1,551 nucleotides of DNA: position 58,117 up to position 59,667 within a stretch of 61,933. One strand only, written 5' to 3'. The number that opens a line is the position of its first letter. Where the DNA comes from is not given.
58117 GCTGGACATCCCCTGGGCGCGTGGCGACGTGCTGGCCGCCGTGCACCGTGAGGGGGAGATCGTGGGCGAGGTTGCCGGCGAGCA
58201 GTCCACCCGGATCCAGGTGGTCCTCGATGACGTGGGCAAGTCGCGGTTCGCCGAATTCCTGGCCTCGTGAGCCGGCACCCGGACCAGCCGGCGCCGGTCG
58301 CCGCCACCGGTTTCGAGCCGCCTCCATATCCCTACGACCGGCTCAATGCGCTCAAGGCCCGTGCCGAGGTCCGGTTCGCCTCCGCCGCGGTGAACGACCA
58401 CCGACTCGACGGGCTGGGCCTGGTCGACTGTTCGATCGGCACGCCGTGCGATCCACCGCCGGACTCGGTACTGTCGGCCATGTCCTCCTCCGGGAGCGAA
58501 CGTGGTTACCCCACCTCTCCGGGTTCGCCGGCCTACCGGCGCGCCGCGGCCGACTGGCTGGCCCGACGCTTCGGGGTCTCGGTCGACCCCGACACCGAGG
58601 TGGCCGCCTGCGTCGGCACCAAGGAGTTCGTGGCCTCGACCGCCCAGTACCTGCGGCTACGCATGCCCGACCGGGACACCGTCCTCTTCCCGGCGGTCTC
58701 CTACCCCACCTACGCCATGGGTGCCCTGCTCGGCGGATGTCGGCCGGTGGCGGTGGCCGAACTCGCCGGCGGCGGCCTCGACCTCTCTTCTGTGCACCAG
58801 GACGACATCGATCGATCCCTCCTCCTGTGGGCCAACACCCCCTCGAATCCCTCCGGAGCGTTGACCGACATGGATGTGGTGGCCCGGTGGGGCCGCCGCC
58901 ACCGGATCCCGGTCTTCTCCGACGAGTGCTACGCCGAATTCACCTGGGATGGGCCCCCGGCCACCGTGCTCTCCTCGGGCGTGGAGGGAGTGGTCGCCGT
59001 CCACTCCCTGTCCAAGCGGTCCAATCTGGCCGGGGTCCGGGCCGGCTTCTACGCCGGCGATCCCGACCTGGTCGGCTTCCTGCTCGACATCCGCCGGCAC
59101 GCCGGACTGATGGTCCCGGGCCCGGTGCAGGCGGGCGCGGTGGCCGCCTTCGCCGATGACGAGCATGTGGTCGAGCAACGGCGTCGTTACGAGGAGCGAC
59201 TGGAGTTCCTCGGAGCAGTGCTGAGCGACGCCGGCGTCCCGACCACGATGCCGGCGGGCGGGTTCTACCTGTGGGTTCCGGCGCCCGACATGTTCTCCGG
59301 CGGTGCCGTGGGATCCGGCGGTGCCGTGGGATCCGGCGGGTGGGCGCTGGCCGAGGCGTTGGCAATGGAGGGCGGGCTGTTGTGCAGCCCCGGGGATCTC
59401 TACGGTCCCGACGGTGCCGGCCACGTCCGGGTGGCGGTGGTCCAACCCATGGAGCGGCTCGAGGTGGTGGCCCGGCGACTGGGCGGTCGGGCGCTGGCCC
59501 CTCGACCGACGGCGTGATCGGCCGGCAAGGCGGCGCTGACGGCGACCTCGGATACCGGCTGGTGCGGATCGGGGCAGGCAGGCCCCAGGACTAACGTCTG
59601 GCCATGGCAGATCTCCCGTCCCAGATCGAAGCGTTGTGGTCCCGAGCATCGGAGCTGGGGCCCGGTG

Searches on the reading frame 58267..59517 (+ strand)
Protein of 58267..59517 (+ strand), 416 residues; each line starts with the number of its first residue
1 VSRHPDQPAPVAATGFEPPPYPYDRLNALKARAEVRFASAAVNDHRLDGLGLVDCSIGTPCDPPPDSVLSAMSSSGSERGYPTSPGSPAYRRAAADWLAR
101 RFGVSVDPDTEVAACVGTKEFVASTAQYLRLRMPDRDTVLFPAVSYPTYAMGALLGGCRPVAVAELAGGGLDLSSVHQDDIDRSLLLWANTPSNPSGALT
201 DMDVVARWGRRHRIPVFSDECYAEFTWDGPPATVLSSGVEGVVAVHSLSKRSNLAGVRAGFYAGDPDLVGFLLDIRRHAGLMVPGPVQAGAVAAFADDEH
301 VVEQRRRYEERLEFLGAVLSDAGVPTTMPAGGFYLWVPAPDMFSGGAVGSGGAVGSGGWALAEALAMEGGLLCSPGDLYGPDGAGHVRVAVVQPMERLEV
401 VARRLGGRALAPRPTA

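Call 57: search_protein_families(library=pfam, proteins=[window:58267-59517:+], max_evalue=0.001)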
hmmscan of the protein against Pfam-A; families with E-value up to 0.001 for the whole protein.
window:58267-59517:+ (416 aa): 1 family
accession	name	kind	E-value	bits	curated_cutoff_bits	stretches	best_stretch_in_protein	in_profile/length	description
PF00155.27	Aminotran_1_2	-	7.5e-38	131.1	19.7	1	54-405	5-361/361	Aminotransferase class I and II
